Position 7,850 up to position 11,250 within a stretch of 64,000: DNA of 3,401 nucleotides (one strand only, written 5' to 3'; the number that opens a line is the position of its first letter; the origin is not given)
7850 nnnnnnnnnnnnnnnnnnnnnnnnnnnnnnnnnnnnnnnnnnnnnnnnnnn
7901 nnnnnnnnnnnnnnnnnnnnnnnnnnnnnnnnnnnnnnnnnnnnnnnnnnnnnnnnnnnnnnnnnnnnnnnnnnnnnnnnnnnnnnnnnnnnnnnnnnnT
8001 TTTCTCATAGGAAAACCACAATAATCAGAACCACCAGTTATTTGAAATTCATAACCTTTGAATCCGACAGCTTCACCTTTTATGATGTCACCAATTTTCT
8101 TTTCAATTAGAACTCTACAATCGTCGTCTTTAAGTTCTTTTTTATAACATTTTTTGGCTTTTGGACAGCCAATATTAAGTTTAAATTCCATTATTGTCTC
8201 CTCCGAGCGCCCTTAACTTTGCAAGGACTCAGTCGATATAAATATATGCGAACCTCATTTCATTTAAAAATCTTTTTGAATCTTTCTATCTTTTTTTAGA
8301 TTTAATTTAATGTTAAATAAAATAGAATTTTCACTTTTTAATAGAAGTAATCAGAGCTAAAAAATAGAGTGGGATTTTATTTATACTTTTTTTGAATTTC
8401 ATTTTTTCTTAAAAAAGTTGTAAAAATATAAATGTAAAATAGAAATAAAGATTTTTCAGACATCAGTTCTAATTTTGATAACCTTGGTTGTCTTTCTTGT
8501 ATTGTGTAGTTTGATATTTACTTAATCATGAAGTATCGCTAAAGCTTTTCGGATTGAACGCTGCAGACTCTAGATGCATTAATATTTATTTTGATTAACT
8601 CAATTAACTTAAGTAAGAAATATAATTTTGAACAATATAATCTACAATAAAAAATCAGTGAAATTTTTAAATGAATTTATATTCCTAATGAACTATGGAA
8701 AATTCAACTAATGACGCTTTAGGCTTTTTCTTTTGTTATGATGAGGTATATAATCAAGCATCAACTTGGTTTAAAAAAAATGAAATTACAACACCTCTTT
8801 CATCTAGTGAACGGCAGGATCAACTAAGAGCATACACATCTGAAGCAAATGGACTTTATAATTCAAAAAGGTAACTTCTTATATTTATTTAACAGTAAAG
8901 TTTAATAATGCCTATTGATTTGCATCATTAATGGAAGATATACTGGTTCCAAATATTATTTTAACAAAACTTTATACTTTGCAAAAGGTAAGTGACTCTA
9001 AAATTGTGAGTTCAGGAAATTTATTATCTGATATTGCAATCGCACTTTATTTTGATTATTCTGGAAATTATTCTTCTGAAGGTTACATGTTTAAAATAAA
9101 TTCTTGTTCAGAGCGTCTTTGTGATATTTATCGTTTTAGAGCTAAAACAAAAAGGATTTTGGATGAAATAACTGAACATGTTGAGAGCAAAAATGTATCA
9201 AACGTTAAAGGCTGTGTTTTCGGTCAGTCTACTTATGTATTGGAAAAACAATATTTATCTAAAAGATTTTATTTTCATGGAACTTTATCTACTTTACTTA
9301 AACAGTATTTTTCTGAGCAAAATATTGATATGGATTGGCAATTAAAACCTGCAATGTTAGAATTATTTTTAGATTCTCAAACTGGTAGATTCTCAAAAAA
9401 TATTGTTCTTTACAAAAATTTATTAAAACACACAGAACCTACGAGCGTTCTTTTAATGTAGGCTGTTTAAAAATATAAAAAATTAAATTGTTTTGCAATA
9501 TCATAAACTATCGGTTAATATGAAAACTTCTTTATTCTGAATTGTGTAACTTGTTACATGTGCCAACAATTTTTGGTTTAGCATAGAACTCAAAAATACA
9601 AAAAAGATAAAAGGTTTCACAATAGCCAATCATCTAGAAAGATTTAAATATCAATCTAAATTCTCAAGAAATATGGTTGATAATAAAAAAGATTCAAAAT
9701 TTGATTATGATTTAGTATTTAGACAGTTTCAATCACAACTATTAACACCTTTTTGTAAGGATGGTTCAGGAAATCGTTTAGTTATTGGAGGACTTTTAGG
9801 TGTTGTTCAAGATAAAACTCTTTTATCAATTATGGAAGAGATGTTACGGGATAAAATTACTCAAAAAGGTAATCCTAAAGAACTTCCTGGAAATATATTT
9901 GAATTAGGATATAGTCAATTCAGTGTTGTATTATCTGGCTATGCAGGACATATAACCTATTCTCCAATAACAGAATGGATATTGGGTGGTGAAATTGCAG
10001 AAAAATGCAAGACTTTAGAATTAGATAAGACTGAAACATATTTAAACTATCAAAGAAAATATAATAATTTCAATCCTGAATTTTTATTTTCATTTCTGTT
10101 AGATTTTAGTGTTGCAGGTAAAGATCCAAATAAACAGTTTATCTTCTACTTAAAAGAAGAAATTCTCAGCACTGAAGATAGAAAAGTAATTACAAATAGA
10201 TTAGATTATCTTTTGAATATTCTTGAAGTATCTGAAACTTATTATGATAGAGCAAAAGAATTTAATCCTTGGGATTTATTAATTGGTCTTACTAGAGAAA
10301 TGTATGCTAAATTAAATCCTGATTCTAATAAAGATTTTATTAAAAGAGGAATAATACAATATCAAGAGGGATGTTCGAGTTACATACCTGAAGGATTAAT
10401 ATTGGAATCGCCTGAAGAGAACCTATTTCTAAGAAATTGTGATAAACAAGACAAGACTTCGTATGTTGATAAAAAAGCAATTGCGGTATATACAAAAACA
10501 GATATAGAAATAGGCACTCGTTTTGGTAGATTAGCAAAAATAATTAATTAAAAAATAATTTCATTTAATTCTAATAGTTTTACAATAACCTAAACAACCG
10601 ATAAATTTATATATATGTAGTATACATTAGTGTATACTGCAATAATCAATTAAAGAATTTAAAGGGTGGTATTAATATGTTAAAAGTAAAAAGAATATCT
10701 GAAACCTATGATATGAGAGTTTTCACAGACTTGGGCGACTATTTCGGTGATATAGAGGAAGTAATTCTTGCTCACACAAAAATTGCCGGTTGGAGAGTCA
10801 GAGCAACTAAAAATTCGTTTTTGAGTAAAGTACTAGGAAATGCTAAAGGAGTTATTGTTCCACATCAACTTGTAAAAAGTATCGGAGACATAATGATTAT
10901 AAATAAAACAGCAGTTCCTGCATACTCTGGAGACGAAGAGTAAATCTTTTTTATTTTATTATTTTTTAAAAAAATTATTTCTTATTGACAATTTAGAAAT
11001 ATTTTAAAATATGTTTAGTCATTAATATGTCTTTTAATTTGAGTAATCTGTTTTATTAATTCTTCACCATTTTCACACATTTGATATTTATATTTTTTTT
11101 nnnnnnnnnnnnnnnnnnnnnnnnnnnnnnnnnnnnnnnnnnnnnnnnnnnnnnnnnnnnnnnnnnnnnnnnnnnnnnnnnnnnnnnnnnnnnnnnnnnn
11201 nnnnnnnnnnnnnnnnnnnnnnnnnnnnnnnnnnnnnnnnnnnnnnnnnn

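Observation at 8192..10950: AT-rich islet with a roughly 500-nt gene-free stretch and four uncharacterised ORFs between eS6 and the Nog1-like GTPase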

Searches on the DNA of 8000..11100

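Call 7: search_rna_families(source=window, start=8000, end=11100, threshold=evalue, max_evalue=10, show_alignments=3)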
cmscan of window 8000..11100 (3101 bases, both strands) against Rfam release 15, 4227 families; matches with E-value up to 10: 2.
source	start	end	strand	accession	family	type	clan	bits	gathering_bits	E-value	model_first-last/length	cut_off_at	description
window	8147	8287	-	RF01236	snoU19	Gene; snRNA; snoRNA; HACA-box;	-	20.9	45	3.2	1-144/144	no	Small nucleolar RNA U19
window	8870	8931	-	RF01559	DdR1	Gene; snRNA; snoRNA; CD-box;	-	17.2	70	8.6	1-66/66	no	Dictyostelium snoRNA DdR1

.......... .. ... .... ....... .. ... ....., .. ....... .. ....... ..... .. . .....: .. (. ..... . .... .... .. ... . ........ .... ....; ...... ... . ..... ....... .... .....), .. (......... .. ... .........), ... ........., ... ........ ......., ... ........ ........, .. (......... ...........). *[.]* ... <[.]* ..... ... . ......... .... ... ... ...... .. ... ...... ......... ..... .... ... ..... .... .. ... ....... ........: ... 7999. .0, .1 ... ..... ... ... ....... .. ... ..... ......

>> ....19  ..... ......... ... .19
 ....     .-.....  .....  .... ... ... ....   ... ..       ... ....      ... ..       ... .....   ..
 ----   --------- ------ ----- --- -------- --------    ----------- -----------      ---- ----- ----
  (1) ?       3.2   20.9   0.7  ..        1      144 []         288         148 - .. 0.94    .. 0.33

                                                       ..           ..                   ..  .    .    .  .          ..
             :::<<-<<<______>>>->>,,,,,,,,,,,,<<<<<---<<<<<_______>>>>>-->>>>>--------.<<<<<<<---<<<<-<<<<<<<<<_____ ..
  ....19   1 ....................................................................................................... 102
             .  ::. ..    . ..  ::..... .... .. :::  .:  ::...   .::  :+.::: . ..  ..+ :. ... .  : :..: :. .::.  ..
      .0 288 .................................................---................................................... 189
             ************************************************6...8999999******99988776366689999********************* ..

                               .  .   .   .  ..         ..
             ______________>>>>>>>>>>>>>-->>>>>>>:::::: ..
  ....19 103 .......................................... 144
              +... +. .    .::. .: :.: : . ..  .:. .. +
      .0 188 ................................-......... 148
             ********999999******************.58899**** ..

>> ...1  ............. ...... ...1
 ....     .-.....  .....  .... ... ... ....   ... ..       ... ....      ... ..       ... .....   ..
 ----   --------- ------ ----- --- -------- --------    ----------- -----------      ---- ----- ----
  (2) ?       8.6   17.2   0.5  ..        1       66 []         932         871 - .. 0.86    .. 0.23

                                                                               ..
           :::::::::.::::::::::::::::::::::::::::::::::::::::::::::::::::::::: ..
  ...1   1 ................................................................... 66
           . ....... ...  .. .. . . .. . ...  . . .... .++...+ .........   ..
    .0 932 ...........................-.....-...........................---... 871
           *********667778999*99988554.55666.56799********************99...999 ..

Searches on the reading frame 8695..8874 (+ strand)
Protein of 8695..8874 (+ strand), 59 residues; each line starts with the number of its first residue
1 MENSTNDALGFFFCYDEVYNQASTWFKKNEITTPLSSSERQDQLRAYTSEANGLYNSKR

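Call 8: search_protein_families(library=pfam, proteins=[window:8695-8874:+], max_evalue=1)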
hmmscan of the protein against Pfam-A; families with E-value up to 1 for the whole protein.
window:8695-8874:+ (59 aa): 1 family
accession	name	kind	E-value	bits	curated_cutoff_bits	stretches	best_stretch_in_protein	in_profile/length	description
PF21147.3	AMPK_alpha_AID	-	0.25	11.6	27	1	27-45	16-34/46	AMP-activated protein kinase, alpha subunit, autoinhibitory domain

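Call 9: search_protein_families(library=ncbifam, proteins=[window:8695-8874:+], max_evalue=1)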
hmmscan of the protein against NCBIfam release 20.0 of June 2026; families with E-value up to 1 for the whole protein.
window:8695-8874:+ (59 aa): 0 families

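Call 37: search_protein_families(library=phrogs, proteins=[window:8695-8871:+], max_evalue=1)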
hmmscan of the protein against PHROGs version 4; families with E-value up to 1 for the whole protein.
window:8695-8871:+ (59 aa): 0 families

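Call 38: search_protein_families(library=padloc, proteins=[window:8695-8871:+], max_evalue=1)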
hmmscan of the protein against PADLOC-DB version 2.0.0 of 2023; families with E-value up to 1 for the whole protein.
window:8695-8871:+ (59 aa): 0 families

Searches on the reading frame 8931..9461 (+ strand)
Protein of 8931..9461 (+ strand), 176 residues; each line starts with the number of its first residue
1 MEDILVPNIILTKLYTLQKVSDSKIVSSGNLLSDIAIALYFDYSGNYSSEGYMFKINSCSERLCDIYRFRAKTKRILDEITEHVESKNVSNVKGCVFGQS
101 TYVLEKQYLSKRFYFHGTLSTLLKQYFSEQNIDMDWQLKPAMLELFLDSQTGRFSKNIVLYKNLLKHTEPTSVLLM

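Call 8: search_protein_families(library=pfam, proteins=[window:8931-9461:+], max_evalue=1)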
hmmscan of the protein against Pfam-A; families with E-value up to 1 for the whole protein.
window:8931-9461:+ (176 aa): 0 families

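Call 9: search_protein_families(library=ncbifam, proteins=[window:8931-9461:+], max_evalue=1)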
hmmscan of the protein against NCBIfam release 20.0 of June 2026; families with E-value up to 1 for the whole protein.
window:8931-9461:+ (176 aa): 0 families

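Call 21: find_homologous_proteins(query=window:8931-9458:+, max_evalue=0.01)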
Query window:8931-9458:+ (176 aa): 1 proteins with E <= 0.01 among 34 candidates.
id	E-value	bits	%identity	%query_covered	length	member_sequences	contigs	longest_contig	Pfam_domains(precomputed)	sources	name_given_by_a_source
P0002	3.2e-110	383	100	100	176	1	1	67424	-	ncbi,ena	-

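Call 37: search_protein_families(library=phrogs, proteins=[window:8931-9458:+], max_evalue=1)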
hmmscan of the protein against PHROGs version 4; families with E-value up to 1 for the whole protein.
window:8931-9458:+ (176 aa): 3 families
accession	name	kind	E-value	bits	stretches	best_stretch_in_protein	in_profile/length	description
phrog_27791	-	unknown function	0.0062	17.2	1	18-86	2-66/194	-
phrog_5715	-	DNA, RNA and nucleotide metabolism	0.051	14.1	1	6-69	31-94/213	exonuclease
phrog_6751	-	unknown function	0.15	13.4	1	72-130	24-83/94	-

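Call 38: search_protein_families(library=padloc, proteins=[window:8931-9458:+], max_evalue=1)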
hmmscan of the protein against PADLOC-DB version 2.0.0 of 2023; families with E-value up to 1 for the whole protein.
window:8931-9458:+ (176 aa): 0 families

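Call 40: search_solved_structures(query=window:8931-9458:+, max_evalue=10)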
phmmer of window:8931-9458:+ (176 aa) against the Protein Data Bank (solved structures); distinct sequences matched with E-value up to 10: 0.

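Call 59: predict_structure(protein=window:8931-9458:+)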
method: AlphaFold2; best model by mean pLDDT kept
length: 176 residues; sequences in the alignment: 1
mean_pLDDT: 36.9   pTM: 0.35
mean pLDDT of the five models: 36.9, 32.8, 31.2, 28.4, 25.7
residues with pLDDT >= 90: 0; 70-90: 0; 50-70: 35; < 50: 141
segments of 3 or more residues with pLDDT < 50: 1-36, 38-48, 57-65, 85-121, 130-176
pLDDT, mean of each block of 10 residues (from residue 1): 25 28 25 42 42 50 47 55 48 32 31 38 51 39 30 29 24 21
secondary structure, 60 per line:
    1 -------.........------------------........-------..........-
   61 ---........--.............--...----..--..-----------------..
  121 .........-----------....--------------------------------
elements in order: E8-16 E35-42 E50-59 E64-71 H74-86 H119-129 H141-144

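Call 61: find_related_loci(query=window:8931-9458:+, collection=viral_contigs, flank=5000)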
Query window:8931-9458:+ (176 aa) in viral_contigs; peptide patterns used: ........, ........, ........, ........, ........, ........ (x = any residue, [..] = any of these).
5 stretches matched a pattern, but none encodes a relative of the query by tblastn (E <= 1e-3).

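Call 63: find_encoding_contigs(protein=window:8931-9461:+, flank=6000, max_places=10)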
Protein window:8931-9461:+ (176 aa): 1 contig read that carries it; 1 place shown.
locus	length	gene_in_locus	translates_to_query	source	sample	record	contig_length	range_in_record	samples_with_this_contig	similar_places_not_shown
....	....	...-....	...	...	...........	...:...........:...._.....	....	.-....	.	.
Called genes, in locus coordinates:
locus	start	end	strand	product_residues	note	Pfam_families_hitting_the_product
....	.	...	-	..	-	?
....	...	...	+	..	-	-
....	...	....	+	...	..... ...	-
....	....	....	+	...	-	?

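Call 76: search_dna_similar(query=window:8931-9458:+, collection=phages, mode=protein, max_evalue=0.01, max_rows=5)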
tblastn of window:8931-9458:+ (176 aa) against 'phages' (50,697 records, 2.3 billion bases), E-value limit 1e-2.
No match.
